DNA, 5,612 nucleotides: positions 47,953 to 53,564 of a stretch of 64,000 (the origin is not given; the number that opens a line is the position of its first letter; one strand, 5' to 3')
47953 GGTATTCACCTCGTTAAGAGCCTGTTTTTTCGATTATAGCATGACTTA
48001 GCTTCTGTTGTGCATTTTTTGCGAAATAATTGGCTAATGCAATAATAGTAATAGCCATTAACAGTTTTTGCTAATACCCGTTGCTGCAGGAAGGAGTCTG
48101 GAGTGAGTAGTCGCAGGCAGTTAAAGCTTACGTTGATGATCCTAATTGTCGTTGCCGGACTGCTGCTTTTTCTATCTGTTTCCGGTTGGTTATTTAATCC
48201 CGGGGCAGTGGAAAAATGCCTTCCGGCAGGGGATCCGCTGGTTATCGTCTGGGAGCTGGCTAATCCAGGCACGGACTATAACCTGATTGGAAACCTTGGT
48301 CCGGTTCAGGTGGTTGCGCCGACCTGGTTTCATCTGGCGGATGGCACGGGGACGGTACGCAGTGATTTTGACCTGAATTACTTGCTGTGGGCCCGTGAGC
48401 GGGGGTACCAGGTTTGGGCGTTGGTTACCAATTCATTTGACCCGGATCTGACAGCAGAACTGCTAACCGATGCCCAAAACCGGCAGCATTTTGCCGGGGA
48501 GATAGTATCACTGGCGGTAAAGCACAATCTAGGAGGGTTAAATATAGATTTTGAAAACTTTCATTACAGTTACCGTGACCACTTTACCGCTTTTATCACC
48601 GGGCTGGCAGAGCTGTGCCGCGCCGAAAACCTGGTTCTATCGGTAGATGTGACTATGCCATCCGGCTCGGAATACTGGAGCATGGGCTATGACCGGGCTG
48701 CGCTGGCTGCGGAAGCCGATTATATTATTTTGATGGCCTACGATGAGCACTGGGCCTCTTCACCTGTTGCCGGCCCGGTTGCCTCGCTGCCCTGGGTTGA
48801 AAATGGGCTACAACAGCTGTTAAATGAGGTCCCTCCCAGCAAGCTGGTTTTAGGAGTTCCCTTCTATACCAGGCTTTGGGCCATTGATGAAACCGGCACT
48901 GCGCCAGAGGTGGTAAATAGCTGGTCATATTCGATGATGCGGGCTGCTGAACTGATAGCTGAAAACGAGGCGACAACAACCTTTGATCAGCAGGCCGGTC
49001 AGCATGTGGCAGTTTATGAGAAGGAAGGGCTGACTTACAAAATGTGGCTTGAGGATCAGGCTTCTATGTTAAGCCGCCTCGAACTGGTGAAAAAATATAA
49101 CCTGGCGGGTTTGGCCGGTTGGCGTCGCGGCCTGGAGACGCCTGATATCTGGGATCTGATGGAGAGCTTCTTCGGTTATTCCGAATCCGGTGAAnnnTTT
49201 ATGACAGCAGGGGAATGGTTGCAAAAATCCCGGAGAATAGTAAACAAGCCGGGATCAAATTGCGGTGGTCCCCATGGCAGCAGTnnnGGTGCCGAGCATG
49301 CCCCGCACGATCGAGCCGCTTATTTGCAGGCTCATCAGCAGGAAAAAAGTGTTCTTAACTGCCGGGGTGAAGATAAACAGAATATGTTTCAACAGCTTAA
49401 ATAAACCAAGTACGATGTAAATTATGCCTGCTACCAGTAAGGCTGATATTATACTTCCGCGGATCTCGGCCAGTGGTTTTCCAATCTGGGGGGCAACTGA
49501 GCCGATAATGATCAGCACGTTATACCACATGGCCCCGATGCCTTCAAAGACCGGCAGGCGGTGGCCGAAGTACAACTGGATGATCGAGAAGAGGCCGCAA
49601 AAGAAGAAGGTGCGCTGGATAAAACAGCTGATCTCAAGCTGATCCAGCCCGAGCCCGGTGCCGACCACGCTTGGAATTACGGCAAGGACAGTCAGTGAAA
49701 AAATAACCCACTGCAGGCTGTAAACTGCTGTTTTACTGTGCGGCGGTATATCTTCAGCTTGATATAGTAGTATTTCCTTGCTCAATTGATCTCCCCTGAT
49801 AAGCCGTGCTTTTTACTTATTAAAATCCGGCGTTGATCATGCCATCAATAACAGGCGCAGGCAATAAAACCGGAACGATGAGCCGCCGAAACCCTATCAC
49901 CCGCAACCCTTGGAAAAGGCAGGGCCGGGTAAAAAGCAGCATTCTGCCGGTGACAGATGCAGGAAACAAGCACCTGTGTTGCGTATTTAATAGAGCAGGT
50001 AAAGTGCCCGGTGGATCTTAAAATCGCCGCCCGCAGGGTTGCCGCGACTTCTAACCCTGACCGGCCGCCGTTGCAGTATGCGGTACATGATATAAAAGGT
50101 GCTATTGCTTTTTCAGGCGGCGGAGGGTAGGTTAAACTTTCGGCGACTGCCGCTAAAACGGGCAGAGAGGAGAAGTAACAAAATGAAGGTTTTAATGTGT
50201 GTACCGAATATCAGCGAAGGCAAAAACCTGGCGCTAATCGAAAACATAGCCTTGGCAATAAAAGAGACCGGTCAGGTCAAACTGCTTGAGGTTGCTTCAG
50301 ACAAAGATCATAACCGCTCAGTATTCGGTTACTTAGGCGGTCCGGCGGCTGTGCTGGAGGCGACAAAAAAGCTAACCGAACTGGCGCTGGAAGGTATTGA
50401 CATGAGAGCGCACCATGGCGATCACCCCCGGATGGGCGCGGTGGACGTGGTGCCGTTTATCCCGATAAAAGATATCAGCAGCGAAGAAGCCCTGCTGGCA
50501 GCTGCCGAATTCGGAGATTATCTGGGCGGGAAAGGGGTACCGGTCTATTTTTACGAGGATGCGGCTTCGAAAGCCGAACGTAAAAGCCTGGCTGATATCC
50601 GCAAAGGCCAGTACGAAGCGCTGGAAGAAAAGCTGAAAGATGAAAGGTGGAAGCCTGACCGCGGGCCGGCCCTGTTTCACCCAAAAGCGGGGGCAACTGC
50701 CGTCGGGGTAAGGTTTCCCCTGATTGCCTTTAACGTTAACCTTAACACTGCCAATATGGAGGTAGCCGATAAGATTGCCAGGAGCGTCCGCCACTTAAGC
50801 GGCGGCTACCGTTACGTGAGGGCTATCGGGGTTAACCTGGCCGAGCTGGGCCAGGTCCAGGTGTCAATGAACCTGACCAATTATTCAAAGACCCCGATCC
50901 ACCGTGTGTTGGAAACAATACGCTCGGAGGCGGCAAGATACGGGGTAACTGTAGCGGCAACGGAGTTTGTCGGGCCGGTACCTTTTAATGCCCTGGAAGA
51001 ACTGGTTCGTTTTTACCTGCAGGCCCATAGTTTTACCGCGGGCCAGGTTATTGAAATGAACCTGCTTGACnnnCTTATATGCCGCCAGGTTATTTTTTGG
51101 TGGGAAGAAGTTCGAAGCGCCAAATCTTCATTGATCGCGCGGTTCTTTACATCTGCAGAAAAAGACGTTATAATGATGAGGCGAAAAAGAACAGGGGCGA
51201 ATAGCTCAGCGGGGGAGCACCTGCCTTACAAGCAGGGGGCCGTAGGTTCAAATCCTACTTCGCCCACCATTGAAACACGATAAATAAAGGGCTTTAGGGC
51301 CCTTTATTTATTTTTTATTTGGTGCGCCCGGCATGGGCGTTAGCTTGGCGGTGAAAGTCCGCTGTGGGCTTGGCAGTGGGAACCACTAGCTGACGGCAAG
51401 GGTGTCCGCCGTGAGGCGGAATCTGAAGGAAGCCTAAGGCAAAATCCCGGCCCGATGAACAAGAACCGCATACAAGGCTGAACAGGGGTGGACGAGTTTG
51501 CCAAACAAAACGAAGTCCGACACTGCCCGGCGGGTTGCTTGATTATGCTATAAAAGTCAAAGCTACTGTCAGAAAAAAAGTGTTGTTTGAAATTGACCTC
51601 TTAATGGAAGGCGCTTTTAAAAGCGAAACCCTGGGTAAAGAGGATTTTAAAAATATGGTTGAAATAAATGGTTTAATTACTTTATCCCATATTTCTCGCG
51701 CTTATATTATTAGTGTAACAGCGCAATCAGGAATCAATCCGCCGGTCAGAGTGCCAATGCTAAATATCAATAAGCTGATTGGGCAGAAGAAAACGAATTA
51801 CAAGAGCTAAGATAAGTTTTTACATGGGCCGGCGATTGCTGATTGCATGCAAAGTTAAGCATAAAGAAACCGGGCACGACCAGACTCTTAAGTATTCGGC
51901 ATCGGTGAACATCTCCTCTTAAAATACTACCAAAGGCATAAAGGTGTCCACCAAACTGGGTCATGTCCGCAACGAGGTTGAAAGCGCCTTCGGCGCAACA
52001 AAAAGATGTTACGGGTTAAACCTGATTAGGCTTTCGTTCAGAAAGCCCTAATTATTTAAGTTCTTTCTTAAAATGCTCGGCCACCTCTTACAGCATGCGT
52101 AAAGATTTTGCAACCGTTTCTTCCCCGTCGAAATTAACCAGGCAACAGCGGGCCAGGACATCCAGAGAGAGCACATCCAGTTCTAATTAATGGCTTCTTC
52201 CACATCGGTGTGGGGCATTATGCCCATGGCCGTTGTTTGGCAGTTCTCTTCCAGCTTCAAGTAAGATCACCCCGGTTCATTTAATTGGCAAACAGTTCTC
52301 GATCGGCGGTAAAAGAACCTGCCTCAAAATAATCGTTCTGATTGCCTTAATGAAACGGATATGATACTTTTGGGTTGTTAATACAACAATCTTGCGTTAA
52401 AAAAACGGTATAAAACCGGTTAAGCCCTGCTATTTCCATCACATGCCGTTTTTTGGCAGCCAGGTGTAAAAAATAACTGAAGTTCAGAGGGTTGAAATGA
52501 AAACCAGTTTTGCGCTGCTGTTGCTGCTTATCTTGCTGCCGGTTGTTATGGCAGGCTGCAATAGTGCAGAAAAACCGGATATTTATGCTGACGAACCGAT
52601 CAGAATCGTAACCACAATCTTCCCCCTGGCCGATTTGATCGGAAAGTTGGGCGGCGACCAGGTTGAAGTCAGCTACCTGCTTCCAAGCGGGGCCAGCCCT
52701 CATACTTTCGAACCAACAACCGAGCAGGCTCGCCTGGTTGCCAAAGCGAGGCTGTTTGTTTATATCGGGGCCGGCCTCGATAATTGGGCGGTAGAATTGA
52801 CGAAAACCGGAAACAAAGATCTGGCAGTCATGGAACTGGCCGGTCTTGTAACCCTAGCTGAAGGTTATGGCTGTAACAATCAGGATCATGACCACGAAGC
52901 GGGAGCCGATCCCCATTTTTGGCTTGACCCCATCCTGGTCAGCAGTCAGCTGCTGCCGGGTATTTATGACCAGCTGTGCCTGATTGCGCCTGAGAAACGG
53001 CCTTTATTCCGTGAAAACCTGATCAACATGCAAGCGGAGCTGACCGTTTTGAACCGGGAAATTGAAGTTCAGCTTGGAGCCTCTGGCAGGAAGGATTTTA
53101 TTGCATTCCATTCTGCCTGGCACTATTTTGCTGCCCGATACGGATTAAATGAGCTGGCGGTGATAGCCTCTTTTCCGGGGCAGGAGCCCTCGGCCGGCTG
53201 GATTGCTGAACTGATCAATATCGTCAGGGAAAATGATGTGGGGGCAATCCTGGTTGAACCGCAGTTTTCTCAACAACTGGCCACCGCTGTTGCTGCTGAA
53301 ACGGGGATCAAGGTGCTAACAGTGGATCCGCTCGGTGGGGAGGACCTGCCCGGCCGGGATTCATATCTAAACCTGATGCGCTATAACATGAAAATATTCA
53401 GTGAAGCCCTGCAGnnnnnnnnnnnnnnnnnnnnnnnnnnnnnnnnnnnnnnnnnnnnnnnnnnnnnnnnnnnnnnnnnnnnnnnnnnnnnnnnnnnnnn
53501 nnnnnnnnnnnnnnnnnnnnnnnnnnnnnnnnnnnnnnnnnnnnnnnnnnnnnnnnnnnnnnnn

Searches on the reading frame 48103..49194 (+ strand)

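Call 29: search_protein_families(library=pfam, proteins=[window:48103-49194:+], max_evalue=0.00001)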
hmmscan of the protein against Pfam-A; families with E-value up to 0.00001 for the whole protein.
window:48103-49194:+ (364 aa): 1 family
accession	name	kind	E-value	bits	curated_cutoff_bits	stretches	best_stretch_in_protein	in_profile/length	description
PF00704.34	Glyco_hydro_18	-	2e-28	100.4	29.6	1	119-343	82-315/317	Glycosyl hydrolases family 18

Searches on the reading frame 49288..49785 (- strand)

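Call 29: search_protein_families(library=pfam, proteins=[window:49288-49785:-], max_evalue=0.00001)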
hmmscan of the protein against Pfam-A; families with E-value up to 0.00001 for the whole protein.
window:49288-49785:- (166 aa): 1 family
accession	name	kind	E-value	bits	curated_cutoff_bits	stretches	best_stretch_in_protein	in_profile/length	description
PF00860.26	Xan_ur_permease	-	1.2e-18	67.5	27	1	18-165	2-145/389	Permease family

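Call 32: search_protein_families(library=ncbifam, proteins=[window:49288-49785:-], max_evalue=0.01)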
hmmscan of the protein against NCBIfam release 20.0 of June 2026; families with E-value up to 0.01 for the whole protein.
window:49288-49785:- (166 aa): 3 families
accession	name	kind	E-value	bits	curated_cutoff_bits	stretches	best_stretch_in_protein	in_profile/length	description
NF037981.1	NCS2_1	subfamily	6.6e-29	101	40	1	18-165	2-149/419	purine/pyrimidine permease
NF008502.0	PRK11412.1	equivalog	2.8e-24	86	370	1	19-165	10-156/433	uracil/xanthine transporter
TIGR03173.1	pbuX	subfamily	9.3e-12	44.4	414.15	1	23-155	2-127/407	xanthine permease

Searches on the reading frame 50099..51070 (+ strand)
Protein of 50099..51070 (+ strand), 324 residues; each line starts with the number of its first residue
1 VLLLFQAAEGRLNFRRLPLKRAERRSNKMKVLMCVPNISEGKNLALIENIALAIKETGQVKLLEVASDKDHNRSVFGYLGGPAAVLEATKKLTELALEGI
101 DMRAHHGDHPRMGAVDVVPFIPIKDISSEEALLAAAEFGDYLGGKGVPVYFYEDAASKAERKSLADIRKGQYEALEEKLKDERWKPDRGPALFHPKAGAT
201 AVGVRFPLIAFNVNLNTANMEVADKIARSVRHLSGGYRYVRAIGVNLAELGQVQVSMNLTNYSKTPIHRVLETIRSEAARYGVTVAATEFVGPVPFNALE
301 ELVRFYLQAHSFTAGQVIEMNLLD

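Call 29: search_protein_families(library=pfam, proteins=[window:50099-51070:+], max_evalue=0.00001)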
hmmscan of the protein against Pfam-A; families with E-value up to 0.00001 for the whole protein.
window:50099-51070:+ (324 aa): 2 families
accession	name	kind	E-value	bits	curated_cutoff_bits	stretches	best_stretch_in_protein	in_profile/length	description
PF07837.17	FTCD_N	-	9.9e-64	214.7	27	1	32-205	2-176/176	Formiminotransferase domain, N-terminal subdomain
PF02971.19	FTCD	-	1.9e-24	86.7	24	1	208-311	2-111/145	Formiminotransferase domain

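Call 32: search_protein_families(library=ncbifam, proteins=[window:50099-51070:+], max_evalue=0.01)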
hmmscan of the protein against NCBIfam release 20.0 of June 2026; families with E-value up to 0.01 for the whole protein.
window:50099-51070:+ (324 aa): 1 family
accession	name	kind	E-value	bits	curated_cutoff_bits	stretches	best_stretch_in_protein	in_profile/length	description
TIGR02024.1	FtcD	equivalog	7.5e-124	412.5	221.25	1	29-323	2-297/298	glutamate formimidoyltransferase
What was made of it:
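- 50099..51073 (+): ftcD (glutamate formimidoyltransferase), the last step of this pathway, intact and 34 kb away. Call 32: TIGR02024 412 bits (cut-off 221), profile positions 2-297 of 298.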

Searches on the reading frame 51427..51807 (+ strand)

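Call 40: search_protein_families(library=pfam, proteins=[window:51427-51807:+], max_evalue=0.05)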
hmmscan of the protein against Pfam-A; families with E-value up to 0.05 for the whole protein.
window:51427-51807:+ (127 aa): 1 family
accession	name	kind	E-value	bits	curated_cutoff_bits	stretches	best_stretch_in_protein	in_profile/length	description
PF02556.19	SecB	-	0.003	17.9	26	1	41-121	58-137/141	Preprotein translocase subunit SecB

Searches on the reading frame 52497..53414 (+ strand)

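Call 30: search_protein_families(library=pfam, proteins=[window:52497-53414:+], max_evalue=0.00001)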
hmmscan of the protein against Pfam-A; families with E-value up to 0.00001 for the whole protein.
window:52497-53414:+ (306 aa): 1 family
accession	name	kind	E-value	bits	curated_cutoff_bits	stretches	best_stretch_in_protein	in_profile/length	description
PF01297.22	ZnuA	-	2.7e-69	234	29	1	37-304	1-263/263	Zinc-uptake complex component A periplasmic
